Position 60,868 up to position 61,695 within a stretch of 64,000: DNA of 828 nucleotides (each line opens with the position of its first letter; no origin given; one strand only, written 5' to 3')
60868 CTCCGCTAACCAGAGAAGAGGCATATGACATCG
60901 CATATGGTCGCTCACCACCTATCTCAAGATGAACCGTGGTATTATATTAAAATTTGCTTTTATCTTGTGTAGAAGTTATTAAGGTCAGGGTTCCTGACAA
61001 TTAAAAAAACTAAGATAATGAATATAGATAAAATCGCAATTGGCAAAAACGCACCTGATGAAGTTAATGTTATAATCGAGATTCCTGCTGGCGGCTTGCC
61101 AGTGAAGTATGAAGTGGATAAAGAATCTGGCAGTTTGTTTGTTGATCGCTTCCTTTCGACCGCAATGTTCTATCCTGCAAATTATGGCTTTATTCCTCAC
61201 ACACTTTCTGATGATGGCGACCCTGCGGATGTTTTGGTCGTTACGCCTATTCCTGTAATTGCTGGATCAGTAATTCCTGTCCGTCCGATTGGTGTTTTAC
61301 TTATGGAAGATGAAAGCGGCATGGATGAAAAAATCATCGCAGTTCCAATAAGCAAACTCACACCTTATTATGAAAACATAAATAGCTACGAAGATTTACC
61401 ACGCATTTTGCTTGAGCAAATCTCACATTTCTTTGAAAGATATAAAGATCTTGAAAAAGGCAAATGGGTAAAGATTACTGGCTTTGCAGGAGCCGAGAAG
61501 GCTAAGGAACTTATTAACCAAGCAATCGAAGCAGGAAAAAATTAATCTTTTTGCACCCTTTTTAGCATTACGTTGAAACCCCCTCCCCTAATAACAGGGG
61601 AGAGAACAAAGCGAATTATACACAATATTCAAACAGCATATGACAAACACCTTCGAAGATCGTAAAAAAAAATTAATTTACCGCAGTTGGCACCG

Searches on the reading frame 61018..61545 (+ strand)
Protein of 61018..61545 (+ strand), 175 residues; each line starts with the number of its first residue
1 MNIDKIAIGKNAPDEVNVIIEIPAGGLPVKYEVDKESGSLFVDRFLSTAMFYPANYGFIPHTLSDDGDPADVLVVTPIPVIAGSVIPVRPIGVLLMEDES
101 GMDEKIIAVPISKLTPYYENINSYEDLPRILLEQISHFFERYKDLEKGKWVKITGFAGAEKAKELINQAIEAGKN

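Call 36: find_encoding_contigs(protein=window:61018-61545:+, flank=10000, max_places=2)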
Protein window:61018-61545:+ (175 aa): 1 contig read that carries it; 1 place shown.
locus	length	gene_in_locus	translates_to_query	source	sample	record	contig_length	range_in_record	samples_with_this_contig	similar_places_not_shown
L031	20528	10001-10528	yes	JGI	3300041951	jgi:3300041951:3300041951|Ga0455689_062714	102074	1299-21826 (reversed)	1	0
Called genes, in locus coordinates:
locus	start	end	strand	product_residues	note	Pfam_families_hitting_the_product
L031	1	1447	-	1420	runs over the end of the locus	-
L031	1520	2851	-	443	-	-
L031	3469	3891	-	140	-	PF00334:NDK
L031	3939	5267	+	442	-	PF12704:MacB_PCD, PF02687:FtsX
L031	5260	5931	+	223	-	PF02463:SMC_N, PF00005:ABC_tran, PF13304:AAA_21 (faint)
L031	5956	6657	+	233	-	-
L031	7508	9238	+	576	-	PF05887:Trypan_PARP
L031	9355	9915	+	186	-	-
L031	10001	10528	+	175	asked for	PF00719:Pyrophosphatase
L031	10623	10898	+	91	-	PF03937:Sdh5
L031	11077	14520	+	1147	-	PF17757:UvrB_inter, PF21132:MFD_D3 (weak), PF02559:CarD_TRCF_RID, PF00270:DEAD, PF04851:ResIII, PF00271:Helicase_C, PF03461:TRCF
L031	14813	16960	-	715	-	PF00873:ACR_tran, PF03176:MMPL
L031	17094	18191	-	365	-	-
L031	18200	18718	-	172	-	PF03232:COQ7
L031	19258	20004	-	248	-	PF02167:Cytochrom_C1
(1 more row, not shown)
